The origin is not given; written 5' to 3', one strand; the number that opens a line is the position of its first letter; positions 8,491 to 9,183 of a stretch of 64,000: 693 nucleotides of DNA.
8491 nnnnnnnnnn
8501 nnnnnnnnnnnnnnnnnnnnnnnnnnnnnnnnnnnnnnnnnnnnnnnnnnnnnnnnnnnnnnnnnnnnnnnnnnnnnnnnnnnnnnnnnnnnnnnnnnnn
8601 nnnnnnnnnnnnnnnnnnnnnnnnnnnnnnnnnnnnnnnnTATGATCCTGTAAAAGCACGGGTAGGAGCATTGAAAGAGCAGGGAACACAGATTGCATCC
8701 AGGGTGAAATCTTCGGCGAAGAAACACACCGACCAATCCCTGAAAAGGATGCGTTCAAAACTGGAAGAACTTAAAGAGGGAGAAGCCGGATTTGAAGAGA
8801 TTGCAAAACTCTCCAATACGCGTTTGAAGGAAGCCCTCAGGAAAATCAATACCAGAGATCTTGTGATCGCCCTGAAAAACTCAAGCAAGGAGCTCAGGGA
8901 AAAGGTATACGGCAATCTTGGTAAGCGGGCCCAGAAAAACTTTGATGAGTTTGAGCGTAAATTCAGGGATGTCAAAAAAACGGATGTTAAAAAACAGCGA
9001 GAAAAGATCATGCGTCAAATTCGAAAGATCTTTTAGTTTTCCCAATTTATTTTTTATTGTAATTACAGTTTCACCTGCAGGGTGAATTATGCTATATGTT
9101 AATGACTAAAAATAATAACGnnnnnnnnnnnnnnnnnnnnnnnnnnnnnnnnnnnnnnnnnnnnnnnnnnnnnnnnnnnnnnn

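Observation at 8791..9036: FliG C-terminal-like domain fused to a GH57 alpha-glucan enzyme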

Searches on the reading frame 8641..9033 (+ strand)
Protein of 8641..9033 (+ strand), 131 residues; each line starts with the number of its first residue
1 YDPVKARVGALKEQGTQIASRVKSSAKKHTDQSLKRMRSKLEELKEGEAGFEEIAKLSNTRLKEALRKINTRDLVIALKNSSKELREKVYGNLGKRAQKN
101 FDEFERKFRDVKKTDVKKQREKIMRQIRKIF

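Call 3: search_protein_families(library=pfam, proteins=[window:8641-9033:+], max_evalue=10)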
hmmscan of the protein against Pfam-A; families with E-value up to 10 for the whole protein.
window:8641-9033:+ (131 aa): 13 families
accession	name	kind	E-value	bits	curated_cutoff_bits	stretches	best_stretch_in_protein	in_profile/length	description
PF01706.21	FliG_C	-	2e-16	60.6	23.3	1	42-129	12-99/108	FliG C-terminal domain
PF21329.2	CYP38_PsbQ-like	-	0.0082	17.1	27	2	5-46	47-88/117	Peptidyl-prolyl cis-trans isomerase CYP38-like, PsbQ-like domain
PF01442.23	Apolipoprotein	-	0.07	13.3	90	1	3-47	129-173/190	Apolipoprotein A1/A4/E domain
PF03448.22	MgtE_N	-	0.071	14.1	25.9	1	54-103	46-95/102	MgtE intracellular N domain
PF08028.16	Acyl-CoA_dh_2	-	0.14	12.9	22.7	1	23-112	33-124/134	Acyl-CoA dehydrogenase, C-terminal domain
PF08919.15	F_actin_bind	-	0.15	12.7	23.6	1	68-112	61-107/112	F-actin binding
PF19742.4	DUF6231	-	0.21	12.7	35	1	42-103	48-109/145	Family of unknown function (DUF6231)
PF00639.27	Rotamase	-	0.29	12.6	21.7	1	23-56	7-41/97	PPIC-type PPIASE domain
PF02538.19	Hydantoinase_B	-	0.32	9.9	26.8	1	20-87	204-270/519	Hydantoinase B/oxoprolinase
PF05597.16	Phasin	-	0.49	10.9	28.8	1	10-88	39-120/126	Poly(hydroxyalcanoate) granule associated protein (phasin)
PF20570.3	DUF6779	-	0.53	11.4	28.1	1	31-56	77-102/108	Domain of unknown function (DUF6779)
PF08702.15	Fib_alpha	-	0.73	10.5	29.9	1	26-89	29-90/143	Fibrinogen alpha/beta chain family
PF10732.14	DUF2524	-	1.4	9.7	25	1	96-129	41-74/84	Protein of unknown function (DUF2524)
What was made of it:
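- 8776..9033 (+): FliG_CC-like six-helix domain (residues 440-525), net charge +11. PF01706 at 60 bits (call 3).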

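Call 4: search_protein_families(library=ncbifam, proteins=[window:8641-9033:+], max_evalue=10)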
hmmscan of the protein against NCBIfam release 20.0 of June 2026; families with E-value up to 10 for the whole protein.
window:8641-9033:+ (131 aa): 4 families
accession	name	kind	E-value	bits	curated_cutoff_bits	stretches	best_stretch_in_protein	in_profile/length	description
TIGR00207.1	fliG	equivalog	6.8e-14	52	226.7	1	15-130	204-320/338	flagellar motor switch protein FliG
TIGR01837.1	PHA_granule_1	subfamily_domain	0.013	15.6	94.7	2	10-89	30-112/118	poly(hydroxyalkanoate) granule-associated protein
TIGR04374.1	small_w_EgtBD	hypoth_equivalog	2.2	8.4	70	1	109-130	2-23/73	hercynine metabolism small protein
NF047362.1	CT392_fam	equivalog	9.3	5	160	1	19-88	143-215/383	CT392 family protein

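Call 6: search_solved_structures(query=window:8641-9033:+, max_evalue=1, show_alignments=3)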
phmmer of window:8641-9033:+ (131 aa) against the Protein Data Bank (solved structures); distinct sequences matched with E-value up to 1: 18.
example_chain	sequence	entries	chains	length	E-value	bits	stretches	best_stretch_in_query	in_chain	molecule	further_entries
4fhr_B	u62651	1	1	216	1e-11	48.6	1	19-130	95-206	Flagellar motor switch protein FliG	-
3ajc_A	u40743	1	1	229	1e-11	48.6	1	8-130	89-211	Flagellar motor switch protein fliG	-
1lkv_X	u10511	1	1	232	1.1e-11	48.5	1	8-130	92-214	FLAGELLAR MOTOR SWITCH PROTEIN FLIG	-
1qc7_A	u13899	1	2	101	3.1e-11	47.1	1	51-130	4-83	PROTEIN (FLIG)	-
3usy_A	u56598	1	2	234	5.5e-10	43.1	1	5-127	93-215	Flagellar motor switch protein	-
3usw_A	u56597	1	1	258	8.9e-10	42.4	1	5-127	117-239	Flagellar motor switch protein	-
3hjl_A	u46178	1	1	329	1.5e-09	41.6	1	9-130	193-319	Flagellar motor switch protein fliG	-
8ucs_H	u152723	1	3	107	9.1e-09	39.2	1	47-130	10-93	Flagellar motor switch protein FliG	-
8z4d_1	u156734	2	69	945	0.0071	20.2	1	48-128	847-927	Flagellar M-ring protein,Flagellar motor switch protein FliG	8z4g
8umx_B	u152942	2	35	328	0.025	18.4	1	49-129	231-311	Flagellar motor switch protein FliG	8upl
8umd_B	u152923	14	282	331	0.026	18.4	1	49-129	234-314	Flagellar motor switch protein FliG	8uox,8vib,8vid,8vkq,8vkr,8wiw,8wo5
8yjz_G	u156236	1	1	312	0.24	15.3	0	60-105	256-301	Ribonuclease H2 subunit B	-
4kr6_A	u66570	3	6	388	0.3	14.9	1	50-107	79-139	Probable tRNA sulfurtransferase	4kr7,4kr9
4etr_A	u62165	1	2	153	0.48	14.3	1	29-126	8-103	Putative uncharacterized protein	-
6g2j_e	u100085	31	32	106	0.52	14.2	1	84-126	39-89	NADH dehydrogenase [ubiquinone] iron-sulfur protein 5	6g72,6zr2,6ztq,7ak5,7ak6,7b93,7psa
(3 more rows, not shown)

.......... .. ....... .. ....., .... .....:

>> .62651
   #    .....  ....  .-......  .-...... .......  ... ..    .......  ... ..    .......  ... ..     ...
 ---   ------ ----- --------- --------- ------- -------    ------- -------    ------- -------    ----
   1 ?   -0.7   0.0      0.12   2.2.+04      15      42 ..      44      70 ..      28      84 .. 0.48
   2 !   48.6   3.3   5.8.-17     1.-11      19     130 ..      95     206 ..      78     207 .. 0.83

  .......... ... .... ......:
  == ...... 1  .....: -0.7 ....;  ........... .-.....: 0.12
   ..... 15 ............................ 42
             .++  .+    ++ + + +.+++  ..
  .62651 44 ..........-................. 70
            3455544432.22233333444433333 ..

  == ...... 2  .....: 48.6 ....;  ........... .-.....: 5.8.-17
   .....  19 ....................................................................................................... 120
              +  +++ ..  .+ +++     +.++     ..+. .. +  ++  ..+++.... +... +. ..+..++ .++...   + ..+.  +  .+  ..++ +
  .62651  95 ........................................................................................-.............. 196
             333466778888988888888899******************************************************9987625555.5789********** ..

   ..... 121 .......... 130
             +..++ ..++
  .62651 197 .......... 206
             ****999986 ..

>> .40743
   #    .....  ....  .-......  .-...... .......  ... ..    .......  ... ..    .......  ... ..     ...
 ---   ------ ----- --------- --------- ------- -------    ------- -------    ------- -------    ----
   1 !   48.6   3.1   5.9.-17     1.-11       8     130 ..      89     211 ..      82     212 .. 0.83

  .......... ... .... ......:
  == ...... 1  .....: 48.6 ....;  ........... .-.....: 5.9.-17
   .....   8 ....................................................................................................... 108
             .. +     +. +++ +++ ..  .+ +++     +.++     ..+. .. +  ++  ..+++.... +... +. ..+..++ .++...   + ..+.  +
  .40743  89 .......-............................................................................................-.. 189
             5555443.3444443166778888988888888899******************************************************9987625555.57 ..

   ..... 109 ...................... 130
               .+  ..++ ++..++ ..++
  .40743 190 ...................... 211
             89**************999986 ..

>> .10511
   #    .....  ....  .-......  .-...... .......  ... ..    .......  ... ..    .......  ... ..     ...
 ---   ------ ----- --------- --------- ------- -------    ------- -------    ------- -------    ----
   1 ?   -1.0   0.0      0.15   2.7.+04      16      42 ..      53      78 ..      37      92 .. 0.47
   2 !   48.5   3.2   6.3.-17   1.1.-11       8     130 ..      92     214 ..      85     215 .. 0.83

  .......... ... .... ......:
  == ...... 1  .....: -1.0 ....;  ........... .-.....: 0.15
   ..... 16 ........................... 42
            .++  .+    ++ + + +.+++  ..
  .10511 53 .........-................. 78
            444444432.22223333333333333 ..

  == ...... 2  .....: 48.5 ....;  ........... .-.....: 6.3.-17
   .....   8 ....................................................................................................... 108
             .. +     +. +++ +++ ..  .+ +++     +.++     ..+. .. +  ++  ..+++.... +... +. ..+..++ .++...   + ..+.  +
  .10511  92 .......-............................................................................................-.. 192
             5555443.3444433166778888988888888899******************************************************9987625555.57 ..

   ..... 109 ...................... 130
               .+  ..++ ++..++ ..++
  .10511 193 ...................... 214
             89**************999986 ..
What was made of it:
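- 8776..9033 (+): PDB FliG hits at E 1e-11 (call 6).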
